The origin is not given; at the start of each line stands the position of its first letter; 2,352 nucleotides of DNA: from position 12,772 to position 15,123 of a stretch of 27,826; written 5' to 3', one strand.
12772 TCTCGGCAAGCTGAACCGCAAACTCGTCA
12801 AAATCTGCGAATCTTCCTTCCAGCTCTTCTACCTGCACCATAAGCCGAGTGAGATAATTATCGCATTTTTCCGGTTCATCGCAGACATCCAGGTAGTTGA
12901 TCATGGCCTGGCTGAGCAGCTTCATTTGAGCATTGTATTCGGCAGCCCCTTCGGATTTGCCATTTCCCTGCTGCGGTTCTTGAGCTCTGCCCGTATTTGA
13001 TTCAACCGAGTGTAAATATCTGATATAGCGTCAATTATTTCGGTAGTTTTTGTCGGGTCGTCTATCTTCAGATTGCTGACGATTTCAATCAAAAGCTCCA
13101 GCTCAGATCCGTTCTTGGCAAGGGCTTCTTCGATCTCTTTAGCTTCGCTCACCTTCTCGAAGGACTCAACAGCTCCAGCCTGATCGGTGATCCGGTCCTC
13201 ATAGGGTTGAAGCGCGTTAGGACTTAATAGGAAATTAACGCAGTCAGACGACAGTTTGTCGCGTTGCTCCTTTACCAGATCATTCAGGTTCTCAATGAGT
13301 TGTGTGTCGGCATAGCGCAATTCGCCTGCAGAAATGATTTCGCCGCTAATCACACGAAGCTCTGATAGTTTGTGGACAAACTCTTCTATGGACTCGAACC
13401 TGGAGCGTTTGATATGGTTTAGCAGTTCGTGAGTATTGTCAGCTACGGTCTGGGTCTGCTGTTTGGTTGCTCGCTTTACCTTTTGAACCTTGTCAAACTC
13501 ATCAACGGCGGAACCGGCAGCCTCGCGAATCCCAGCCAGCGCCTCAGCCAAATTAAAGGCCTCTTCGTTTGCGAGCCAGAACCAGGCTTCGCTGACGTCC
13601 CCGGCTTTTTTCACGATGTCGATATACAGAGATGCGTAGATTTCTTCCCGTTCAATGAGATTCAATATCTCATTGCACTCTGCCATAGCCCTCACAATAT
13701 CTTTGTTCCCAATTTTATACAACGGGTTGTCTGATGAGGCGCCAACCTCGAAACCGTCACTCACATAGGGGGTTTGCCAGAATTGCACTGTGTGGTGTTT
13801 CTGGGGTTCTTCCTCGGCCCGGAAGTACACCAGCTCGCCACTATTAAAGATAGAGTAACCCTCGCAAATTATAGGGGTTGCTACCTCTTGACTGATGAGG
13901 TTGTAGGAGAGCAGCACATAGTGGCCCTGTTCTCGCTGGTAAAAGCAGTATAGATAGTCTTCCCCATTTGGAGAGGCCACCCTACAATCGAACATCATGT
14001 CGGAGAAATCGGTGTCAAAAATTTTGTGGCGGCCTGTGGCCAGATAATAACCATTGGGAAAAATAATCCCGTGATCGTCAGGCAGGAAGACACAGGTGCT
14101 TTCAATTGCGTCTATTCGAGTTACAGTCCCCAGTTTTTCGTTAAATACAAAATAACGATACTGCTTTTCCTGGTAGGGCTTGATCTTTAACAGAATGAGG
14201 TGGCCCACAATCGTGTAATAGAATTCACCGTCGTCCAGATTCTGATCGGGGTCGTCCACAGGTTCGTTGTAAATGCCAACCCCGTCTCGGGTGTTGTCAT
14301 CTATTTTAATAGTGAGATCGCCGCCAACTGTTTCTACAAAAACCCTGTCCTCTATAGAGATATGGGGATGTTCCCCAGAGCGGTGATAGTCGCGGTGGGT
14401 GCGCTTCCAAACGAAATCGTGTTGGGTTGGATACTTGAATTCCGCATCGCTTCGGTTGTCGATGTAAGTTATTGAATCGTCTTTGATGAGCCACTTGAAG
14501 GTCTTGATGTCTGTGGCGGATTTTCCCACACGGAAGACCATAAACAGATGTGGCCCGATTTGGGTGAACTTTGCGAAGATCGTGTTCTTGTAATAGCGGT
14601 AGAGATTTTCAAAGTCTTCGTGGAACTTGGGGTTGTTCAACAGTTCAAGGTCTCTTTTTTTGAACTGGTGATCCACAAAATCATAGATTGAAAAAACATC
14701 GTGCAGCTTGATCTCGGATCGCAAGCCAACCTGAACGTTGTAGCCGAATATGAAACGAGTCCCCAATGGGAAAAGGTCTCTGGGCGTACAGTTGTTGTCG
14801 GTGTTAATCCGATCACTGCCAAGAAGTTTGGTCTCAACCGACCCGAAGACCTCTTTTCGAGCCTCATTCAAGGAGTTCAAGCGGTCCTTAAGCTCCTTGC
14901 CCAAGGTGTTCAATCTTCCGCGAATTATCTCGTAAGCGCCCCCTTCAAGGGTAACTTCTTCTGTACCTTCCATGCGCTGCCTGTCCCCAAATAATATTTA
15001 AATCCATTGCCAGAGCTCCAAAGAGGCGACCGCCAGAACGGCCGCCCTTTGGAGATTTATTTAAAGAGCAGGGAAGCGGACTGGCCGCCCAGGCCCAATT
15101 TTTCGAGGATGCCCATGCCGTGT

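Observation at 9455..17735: Flotillin/NfeD scaffold operon extended by two giant genes, including a MoxR-class AAA+ ATPase: a candidate uncharacterised membrane-microdomain-associated system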

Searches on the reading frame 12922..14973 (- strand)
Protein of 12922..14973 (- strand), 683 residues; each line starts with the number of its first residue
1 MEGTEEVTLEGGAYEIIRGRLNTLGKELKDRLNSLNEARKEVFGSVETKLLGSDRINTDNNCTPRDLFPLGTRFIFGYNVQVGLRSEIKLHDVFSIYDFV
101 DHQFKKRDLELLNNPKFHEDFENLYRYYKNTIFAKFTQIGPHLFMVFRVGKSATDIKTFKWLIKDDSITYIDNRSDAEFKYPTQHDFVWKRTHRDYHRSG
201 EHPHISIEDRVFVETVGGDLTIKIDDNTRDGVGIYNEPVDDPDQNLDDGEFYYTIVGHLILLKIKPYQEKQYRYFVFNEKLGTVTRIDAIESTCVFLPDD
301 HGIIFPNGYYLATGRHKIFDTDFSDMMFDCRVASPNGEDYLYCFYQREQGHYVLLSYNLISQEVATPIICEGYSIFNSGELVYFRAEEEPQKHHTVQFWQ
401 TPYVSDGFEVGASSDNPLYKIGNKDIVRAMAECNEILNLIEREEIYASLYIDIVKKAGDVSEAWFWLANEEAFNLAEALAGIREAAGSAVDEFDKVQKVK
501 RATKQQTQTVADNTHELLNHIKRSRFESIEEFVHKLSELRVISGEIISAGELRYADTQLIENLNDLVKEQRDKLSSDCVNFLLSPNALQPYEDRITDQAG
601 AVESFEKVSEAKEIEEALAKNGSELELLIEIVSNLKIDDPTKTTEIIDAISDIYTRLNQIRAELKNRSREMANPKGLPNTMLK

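Call 3: search_protein_families(library=pfam, proteins=[window:12922-14973:-], max_evalue=0.01)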
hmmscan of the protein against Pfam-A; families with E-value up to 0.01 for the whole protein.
window:12922-14973:- (683 aa): 2 families
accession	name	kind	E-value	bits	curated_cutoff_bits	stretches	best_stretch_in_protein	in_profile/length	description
PF12458.13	DUF3686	-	2.4e-189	629.9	25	1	27-465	1-448/448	ATPase involved in DNA repair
PF25472.1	DUF7902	-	3.5e-28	98.1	26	1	586-670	1-85/85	Domain of unknown function (DUF7902)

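Call 4: search_protein_families(library=padloc, proteins=[window:12922-14973:-], max_evalue=0.01)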
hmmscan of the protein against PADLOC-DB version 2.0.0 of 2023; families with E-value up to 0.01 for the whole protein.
window:12922-14973:- (683 aa): 0 families

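Call 5: search_protein_families(library=ncbifam, proteins=[window:12922-14973:-], max_evalue=0.01)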
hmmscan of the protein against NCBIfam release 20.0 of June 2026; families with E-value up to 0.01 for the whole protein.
window:12922-14973:- (683 aa): 1 family
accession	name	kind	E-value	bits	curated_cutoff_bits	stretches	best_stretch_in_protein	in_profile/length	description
NF006101.0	PRK08255.1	equivalog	0.0012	17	1078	1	467-589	291-406/768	bifunctional salicylyl-CoA 5-hydroxylase/oxidoreductase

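Call 12: find_homologous_proteins(query=window:12922-14973:-, max_evalue=0.00001)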
Query window:12922-14973:- (683 aa): 621 proteins with E <= 0.00001 among 8000 candidates; the best 120 are listed.
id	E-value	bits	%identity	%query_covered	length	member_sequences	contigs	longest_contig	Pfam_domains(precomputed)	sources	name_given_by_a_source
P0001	4.2e-258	876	55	99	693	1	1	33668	PF12458.14,PF25472.2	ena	-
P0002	2.7e-257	874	55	100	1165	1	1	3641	PF12458.14,PF25472.2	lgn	-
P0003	4.7e-257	873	54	100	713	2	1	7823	PF12458.14,PF25472.2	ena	-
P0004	2.7e-255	867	56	97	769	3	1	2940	PF12458.14,PF25472.2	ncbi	ncbi:MAG: DNA repair ATPase, partial [Bacteroidota bacterium]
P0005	5.0e-255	866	54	100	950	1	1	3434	PF12458.14,PF25472.2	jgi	jgi:hypothetical protein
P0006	1.5e-254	865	54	99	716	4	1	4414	PF12458.14,PF25472.2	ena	-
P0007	5.3e-254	863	55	99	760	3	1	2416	PF12458.14,PF25472.2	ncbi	ncbi:MAG: DNA repair ATPase, partial [Planctomycetota bacterium]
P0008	1.0e-251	855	54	99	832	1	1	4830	PF12458.14,PF25472.2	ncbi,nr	ncbi:MAG TPA: DNA repair ATPase, partial [Thermoguttaceae bacterium]|nr:DNA repair ATPase [Thermogut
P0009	1.0e-250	852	57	94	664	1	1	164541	PF12458.14,PF25472.2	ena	-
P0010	1.6e-250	851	54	98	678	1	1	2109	PF12458.14,PF25472.2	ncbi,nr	ncbi:MAG: AAA family ATPase, partial [bacterium]|nr:AAA family ATPase [bacterium]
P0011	4.2e-250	850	53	99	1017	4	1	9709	PF12458.14,PF25472.2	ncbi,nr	ncbi:MAG: DNA repair ATPase, partial [Pirellulaceae bacterium]|nr:DNA repair ATPase [Pirellulaceae b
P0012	8.0e-250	849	53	98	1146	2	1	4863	PF12458.14,PF25472.2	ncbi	-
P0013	2.2e-249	848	54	99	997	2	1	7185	PF12458.14,PF25472.2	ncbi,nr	ncbi:MAG: DNA repair ATPase, partial [Patescibacteria group bacterium]|nr:DNA repair ATPase [Patesci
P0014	1.3e-248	845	53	100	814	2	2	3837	PF12458.14,PF25472.2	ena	-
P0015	1.7e-248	845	54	97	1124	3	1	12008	PF12458.14,PF25472.2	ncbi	ncbi:MAG: AAA family ATPase, partial [Bacteroidetes bacterium]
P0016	1.9e-248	845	54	98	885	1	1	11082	PF12458.14,PF25472.2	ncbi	-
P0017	4.8e-248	843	52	98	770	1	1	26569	PF12458.14,PF25472.2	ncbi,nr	ncbi:MAG TPA: DNA repair ATPase, partial [Planctomycetaceae bacterium]|nr:DNA repair ATPase [Plancto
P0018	5.3e-248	843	53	100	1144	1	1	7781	PF12458.14,PF25472.2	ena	-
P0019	1.4e-247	842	54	98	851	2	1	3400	PF12458.14,PF25472.2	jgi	jgi:hypothetical protein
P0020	1.7e-247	841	54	99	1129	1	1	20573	PF12458.14,PF25472.2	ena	-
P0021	2.4e-247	841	55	98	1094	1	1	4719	PF12458.14,PF25472.2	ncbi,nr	ncbi:MAG: DNA repair ATPase, partial [Planctomycetales bacterium]|nr:DNA repair ATPase [Planctomycet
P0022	2.5e-247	841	54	99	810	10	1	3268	PF12458.14,PF25472.2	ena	-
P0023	2.5e-246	838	54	99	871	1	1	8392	PF12458.14,PF25472.2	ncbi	-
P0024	3.4e-246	837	54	99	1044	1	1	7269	PF12458.14,PF25472.2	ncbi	ncbi:MAG: DNA repair ATPase, partial [Pirellulaceae bacterium]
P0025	6.0e-246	836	54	99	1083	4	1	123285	PF12458.14,PF25472.2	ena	-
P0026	1.2e-245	835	52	99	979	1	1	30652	PF12458.14,PF25472.2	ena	-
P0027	3.1e-245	834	54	100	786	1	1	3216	PF12458.14,PF25472.2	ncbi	ncbi:MAG: DNA repair ATPase, partial [Bacteroidota bacterium]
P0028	6.9e-245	833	52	100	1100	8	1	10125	PF12458.14,PF25472.2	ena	-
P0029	1.6e-244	832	54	100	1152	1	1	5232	PF12458.14,PF25472.2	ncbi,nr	ncbi:DNA repair ATPase, partial [Myxococcota bacterium]|nr:DNA repair ATPase [Myxococcota bacterium]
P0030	3.2e-244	831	54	98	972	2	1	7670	PF12458.14,PF25472.2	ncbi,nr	ncbi:MAG: AAA family ATPase, partial [Planctomycetes bacterium]|nr:AAA family ATPase [Planctomycetot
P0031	8.1e-244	829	54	95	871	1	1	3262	PF12458.14,PF25472.2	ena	-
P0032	1.3e-243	829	55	94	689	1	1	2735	PF12458.14,PF25472.2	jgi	jgi:ATPase involved in DNA repair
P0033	7.1e-243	826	53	98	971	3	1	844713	PF12458.14,PF25472.2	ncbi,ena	-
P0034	9.8e-243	826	53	98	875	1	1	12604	PF12458.14,PF25472.2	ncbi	ncbi:MAG: DNA repair ATPase, partial [Planctomycetota bacterium]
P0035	5.5e-242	823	53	97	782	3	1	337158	PF12458.14,PF25472.2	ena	-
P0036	6.3e-242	823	53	99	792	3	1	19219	PF12458.14,PF25472.2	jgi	-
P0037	2.4e-241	821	53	97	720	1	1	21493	PF12458.14,PF25472.2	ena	-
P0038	3.5e-241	821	55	99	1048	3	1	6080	PF12458.14,PF25472.2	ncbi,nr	ncbi:MAG: DNA repair ATPase [Saprospiraceae bacterium]|nr:DNA repair ATPase [Saprospiraceae bacteriu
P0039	5.9e-241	820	53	98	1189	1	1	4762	PF12458.14,PF25472.2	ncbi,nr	ncbi:MAG: DNA repair ATPase, partial [Phaeodactylibacter sp.]|nr:DNA repair ATPase [Phaeodactylibact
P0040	1.6e-240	818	54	97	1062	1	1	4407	PF12458.14,PF25472.2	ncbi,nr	ncbi:MAG TPA: DNA repair ATPase, partial [Clostridia bacterium]|nr:DNA repair ATPase [Clostridia bac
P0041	1.9e-240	818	52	99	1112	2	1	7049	PF12458.14,PF25472.2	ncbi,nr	ncbi:MAG: DNA repair ATPase, partial [Candidatus Hydrogenedentes bacterium]|nr:DNA repair ATPase [Ca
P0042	5.2e-240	817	53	97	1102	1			PF12458.14,PF25472.2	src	-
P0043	6.6e-240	816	54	98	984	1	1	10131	PF12458.14,PF25472.2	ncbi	ncbi:MAG: DNA repair ATPase, partial [Puniceicoccales bacterium]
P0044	9.0e-240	816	53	98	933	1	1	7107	PF12458.14,PF25472.2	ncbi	-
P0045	9.5e-240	816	52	98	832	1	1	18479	PF12458.14,PF25472.2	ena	-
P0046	2.2e-239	815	54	98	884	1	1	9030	PF12458.14,PF25472.2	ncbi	ncbi:MAG: DNA repair ATPase, partial [Bacteroidota bacterium]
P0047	4.7e-239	814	53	99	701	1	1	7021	PF12458.14,PF25472.2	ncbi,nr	ncbi:MAG: DNA repair ATPase, partial [Planctomycetes bacterium]|nr:DNA repair ATPase [Planctomycetot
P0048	4.8e-239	814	53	99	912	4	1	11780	PF12458.14,PF25472.2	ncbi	ncbi:MAG: hypothetical protein ACI8XO_001928, partial [Verrucomicrobiales bacterium]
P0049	6.4e-239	813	53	99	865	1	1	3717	PF12458.14,PF25472.2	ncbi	ncbi:MAG: DNA repair ATPase, partial [Verrucomicrobiota bacterium]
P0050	1.4e-238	812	51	98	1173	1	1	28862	PF12458.14,PF25472.2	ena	-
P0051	2.4e-238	811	52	99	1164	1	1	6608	PF12458.14,PF25472.2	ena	-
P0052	3.4e-238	811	53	98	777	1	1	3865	PF12458.14,PF25472.2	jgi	jgi:hypothetical protein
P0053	7.2e-238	810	51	98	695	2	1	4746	PF12458.14,PF25472.2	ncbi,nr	ncbi:MAG TPA: DNA repair ATPase, partial [Bacteroidia bacterium]|nr:DNA repair ATPase [Bacteroidia b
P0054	7.2e-238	810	53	100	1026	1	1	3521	PF12458.14,PF25472.2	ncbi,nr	ncbi:MAG TPA: DNA repair ATPase, partial [Thermodesulfovibrionia bacterium]|nr:DNA repair ATPase [Th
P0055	9.5e-238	809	51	100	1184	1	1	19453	PF12458.14,PF25472.2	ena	-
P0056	4.2e-237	807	52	97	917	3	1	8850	PF12458.14,PF25472.2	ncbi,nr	ncbi:MAG: DNA repair ATPase, partial [Hymenobacter sp.]|nr:DNA repair ATPase [Hymenobacter sp.]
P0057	1.3e-236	805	55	93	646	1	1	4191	PF12458.14,PF25472.2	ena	-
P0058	1.6e-236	805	52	98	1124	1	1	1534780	PF12458.14,PF25472.2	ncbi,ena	-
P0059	6.3e-236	803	54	98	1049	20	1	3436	PF12458.14,PF25472.2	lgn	-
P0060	1.3e-235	802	53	98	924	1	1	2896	PF12458.14,PF25472.2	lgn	-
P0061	1.4e-235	802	52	99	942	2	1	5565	PF12458.14,PF25472.2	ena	-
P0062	2.9e-235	801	53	98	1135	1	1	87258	PF12458.14,PF25472.2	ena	-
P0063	5.2e-235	800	51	98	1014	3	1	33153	PF12458.14,PF00512.32,PF25472.2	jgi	-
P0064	3.3e-234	798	50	98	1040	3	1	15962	PF12458.14,PF25472.2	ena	-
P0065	3.9e-234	797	53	98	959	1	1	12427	PF12458.14,PF25472.2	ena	-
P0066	4.2e-234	797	54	98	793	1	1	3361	PF12458.14,PF25472.2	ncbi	ncbi:MAG: DNA repair ATPase, partial [Verrucomicrobiales bacterium]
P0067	6.0e-234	797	51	98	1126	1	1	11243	PF12458.14,PF25472.2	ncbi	ncbi:MAG: DNA repair ATPase, partial [Bacteroidia bacterium]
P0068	1.6e-233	795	51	97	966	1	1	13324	PF12458.14,PF25472.2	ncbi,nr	ncbi:MAG: DNA repair ATPase, partial [Flavobacteriales bacterium]|nr:DNA repair ATPase [Flavobacteri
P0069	2.0e-233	795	51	98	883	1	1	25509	PF12458.14,PF25472.2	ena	-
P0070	2.1e-233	795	52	98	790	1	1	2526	PF12458.14,PF25472.2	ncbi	ncbi:MAG: AAA family ATPase, partial [Bacteroidetes bacterium]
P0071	3.4e-233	794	50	100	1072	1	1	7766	PF12458.14,PF25472.2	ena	-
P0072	3.5e-233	794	51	100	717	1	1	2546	PF12458.14,PF25472.2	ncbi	ncbi:MAG: DNA repair ATPase, partial [Bacteroidota bacterium]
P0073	7.3e-233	793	52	99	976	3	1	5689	PF12458.14,PF25472.2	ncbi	ncbi:MAG: DNA repair ATPase, partial [Akkermansiaceae bacterium]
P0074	2.2e-232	791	52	100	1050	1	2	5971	PF12458.14,PF25472.2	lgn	-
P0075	2.6e-232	791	51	98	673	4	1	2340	PF12458.14,PF25472.2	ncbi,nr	ncbi:MAG: DNA repair ATPase, partial [Bacteroidetes bacterium]|nr:DNA repair ATPase [Bacteroidota ba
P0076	5.5e-232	790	53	98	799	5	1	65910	PF12458.14,PF25472.2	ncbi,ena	-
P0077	6.9e-232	790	52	99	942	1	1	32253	PF12458.14,PF25472.2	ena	-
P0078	1.1e-231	789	50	99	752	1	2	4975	PF12458.14,PF25472.2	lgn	-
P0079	1.5e-231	789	51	98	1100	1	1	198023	PF12458.14,PF25472.2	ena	-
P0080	1.6e-231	789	52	99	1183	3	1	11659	PF12458.14,PF25472.2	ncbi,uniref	ncbi:MAG TPA: DNA repair ATPase, partial [Hymenobacter sp.]|uniref:DNA repair ATPase n=1 Tax=Hymenob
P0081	9.6e-231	786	50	98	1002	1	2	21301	PF12458.14,PF25472.2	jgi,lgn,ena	-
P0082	3.8e-230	784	54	91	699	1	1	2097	PF12458.14,PF25472.2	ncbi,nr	ncbi:MAG: DNA repair ATPase, partial [Hymenobacteraceae bacterium]|nr:DNA repair ATPase [Hymenobacte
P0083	4.9e-230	784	51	100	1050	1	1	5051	PF12458.14,PF25472.2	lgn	-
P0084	5.0e-230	784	51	99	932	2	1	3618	PF12458.14,PF25472.2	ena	-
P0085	2.4e-229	781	51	98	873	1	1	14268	PF12458.14,PF25472.2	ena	-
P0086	2.8e-229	781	51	98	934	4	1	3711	PF12458.14,PF25472.2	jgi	-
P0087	4.0e-229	781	52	99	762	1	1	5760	PF12458.14,PF25472.2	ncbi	ncbi:MAG: DNA repair ATPase, partial [Saprospiraceae bacterium]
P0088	4.5e-229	781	52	98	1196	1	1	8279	PF12458.14,PF25472.2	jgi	-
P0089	1.7e-228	779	54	89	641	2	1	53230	PF12458.14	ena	-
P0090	1.9e-228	779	52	98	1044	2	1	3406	PF12458.14,PF25472.2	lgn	-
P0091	3.3e-228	778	50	97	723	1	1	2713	PF12458.14,PF25472.2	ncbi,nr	ncbi:MAG: DNA repair ATPase, partial [Carboxylicivirga sp.]|nr:DNA repair ATPase [Carboxylicivirga s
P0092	4.5e-228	777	51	100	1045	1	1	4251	PF12458.14,PF25472.2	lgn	-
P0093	2.9e-227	775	51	98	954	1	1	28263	PF12458.14,PF25472.2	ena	-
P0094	1.0e-226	773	50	98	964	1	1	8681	PF12458.14,PF25472.2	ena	-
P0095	1.7e-226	772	52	99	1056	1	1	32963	PF12458.14,PF25472.2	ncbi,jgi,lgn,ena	jgi:hypothetical protein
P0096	2.2e-226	772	52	96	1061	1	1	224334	PF12458.14,PF25472.2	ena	-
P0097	3.0e-226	771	51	98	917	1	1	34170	PF12458.14,PF25472.2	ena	-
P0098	4.3e-226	771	51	98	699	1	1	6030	PF12458.14,PF25472.2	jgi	jgi:hypothetical protein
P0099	5.8e-226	770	51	98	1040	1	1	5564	PF12458.14,PF25472.2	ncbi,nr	ncbi:MAG: DNA repair ATPase, partial [Lewinella sp.]|nr:DNA repair ATPase [Lewinella sp.]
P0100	1.5e-225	769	50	98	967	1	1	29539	PF12458.14,PF25472.2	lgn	-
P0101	1.6e-225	769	50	99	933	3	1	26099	PF12458.14,PF25472.2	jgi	-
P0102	1.7e-225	769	51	98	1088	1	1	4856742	PF12458.14,PF25472.2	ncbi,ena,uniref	ncbi:DNA repair ATPase [Reichenbachiella sp.]|uniref:DNA repair ATPase n=1 Tax=Reichenbachiella sp. 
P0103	2.2e-225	768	52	99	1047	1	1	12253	PF12458.14,PF25472.2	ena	-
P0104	4.2e-225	767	51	99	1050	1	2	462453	PF12458.14,PF25472.2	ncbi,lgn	-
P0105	6.3e-225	767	55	87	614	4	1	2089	PF12458.14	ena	-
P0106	8.6e-225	766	51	98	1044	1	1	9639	PF12458.14,PF25472.2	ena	-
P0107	1.5e-224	766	51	98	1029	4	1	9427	PF12458.14,PF25472.2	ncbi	ncbi:MAG TPA: DNA repair ATPase, partial [Prosthecobacter sp.]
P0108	3.6e-224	764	51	99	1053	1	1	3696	PF12458.14,PF25472.2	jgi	-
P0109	3.8e-224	764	51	98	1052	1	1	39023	PF12458.14,PF25472.2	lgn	-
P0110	8.1e-224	763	51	98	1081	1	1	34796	PF12458.14,PF25472.2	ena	-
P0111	1.1e-223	763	52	95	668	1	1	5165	PF12458.14,PF25472.2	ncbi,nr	ncbi:MAG TPA: DNA repair ATPase, partial [Chthoniobacteraceae bacterium]|nr:DNA repair ATPase [Chtho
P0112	1.1e-223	763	49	99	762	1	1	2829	PF12458.14,PF25472.2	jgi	-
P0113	1.6e-223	762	51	95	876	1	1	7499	PF12458.14,PF25472.2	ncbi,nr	ncbi:MAG TPA: DNA repair ATPase, partial [Gillisia sp.]|nr:DNA repair ATPase [Gillisia sp.]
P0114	4.1e-223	761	51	97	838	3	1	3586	PF12458.14,PF25472.2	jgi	-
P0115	7.0e-223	760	53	89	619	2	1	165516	PF12458.14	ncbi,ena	-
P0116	1.4e-222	759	49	99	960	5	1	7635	PF12458.14,PF25472.2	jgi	jgi:hypothetical protein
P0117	1.6e-222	759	55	85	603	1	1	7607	PF12458.14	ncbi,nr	ncbi:MAG: DNA repair ATPase, partial [Planctomycetales bacterium]|nr:DNA repair ATPase [Planctomycet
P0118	1.8e-222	759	51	98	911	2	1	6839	PF12458.14,PF25472.2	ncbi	ncbi:MAG: DNA repair ATPase, partial [Verrucomicrobiota bacterium]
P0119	2.5e-222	758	53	92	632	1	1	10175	PF12458.14,PF25472.2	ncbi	ncbi:MAG: DNA repair ATPase, partial [Planctomycetota bacterium]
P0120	2.6e-222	758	51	96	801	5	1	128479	PF12458.14,PF25472.2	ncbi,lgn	-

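Call 19: search_solved_structures(query=window:12922-14973:-, max_evalue=1)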
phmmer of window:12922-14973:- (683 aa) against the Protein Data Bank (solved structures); distinct sequences matched with E-value up to 1: 0.

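Call 23: find_related_loci(query=A1, collection=genome_contigs, flank=10000)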
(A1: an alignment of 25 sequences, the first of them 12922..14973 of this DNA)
Query A1 (683 aa) in genome_contigs; peptide patterns used: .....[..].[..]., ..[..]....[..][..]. (x = any residue, [..] = any of these).
600 stretches matched a pattern (row limit reached: there are more); 587 encode a relative of the query (tblastn E <= 1e-3); the best 80 are kept; 80 distinct loci.
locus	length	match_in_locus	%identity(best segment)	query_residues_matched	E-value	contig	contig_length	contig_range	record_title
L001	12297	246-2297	57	3-683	0e+0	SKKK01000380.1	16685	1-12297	MAG: Planctomycetaceae bacterium isolate CSSed162cmA_153 CSSed16-2cmA-8530, whole genome shotgun sequence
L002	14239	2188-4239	55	2-683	0e+0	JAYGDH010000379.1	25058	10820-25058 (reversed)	MAG: Pirellulaceae bacterium isolate OC3_3000m_MAG_123 OC3_3000m_contig_29295, whole genome shotgun sequence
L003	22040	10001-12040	55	6-683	0e+0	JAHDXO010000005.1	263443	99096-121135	MAG: Pirellulaceae bacterium isolate PLA7 NODE_117_length_263443_cov_10.277165, whole genome shotgun sequence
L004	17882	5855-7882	57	2-677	0e+0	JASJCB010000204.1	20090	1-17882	MAG: Acidobacteriota bacterium isolate MO_135.B14 MO_135.c_1230, whole genome shotgun sequence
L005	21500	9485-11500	54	7-676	0e+0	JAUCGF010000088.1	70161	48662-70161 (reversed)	Desulfococcaceae bacterium HSG9 NODE_20_length_70161, whole genome shotgun sequence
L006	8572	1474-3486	55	5-676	0e+0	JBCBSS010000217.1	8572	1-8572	MAG: Bacteroidota bacterium isolate J06638_29 NODE_217_length_8572_cov_9.057092, whole genome shotgun sequence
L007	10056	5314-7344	54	9-683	0e+0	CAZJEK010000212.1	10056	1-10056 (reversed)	MAG TPA_asm: uncultured Pirellulaceae bacterium isolate SRP334346_co1_189 genome assembly, contig: NODE_5316_length_1005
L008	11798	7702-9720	54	5-678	0e+0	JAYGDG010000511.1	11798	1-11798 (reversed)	MAG: Pirellulaceae bacterium isolate OC3_2000m_MAG_142 OC3_2000m_contig_122595, whole genome shotgun sequence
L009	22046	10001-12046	54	4-683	0e+0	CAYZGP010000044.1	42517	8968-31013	MAG TPA_asm: uncultured Pirellulaceae bacterium isolate SRP114822_co2_89 genome assembly, contig: NODE_748_length_42517_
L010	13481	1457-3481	53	2-676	0e+0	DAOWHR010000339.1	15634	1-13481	MAG TPA_asm: Anaerohalosphaeraceae bacterium isolate CSMAG_2022 CSMAG_2022_k141_5871181_length_15634_cov_8.0000, whole g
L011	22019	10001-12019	53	4-676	0e+0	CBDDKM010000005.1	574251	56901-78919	MAG: Parvicellaceae bacterium isolate 2f2d11d2-0c83-4b6d-90d6-ffcac063f1ac genome assembly, contig: contig_5, whole geno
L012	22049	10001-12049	53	3-683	0e+0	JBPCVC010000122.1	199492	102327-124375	MAG: Mariniblastus sp. isolate MAG_seacave_126 S1Ck127_2745552, whole genome shotgun sequence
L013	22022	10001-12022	54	1-676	0e+0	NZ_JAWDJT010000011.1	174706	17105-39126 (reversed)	Hymenobacter endophyticus strain ZK17L-C2 idba_K_17_124_22_11, whole genome shotgun sequence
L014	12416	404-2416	54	6-676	0e+0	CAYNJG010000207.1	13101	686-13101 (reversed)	MAG TPA_asm: uncultured Pirellulaceae bacterium isolate SRP114822_co2_77 genome assembly, contig: NODE_3788_length_13101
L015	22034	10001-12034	54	9-683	0e+0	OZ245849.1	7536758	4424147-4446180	MAG: Bythopirellula sp. isolate a23da1fa-4258-4937-963d-949696e3e025 genome assembly, chromosome: 1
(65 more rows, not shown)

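Call 37: find_related_loci(query=A1, collection=viral_contigs, flank=10000)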
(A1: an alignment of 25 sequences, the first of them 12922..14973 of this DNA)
Query A1 (683 aa) in viral_contigs; peptide patterns used: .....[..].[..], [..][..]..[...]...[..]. (x = any residue, [..] = any of these).
48 stretches matched a pattern, but none encodes a relative of the query by tblastn (E <= 1e-3).
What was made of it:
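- No copy was found in 2.9 million viral contigs (call 37).
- Tried and rejected: The viral-contig scan gave no relatives (call 37).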
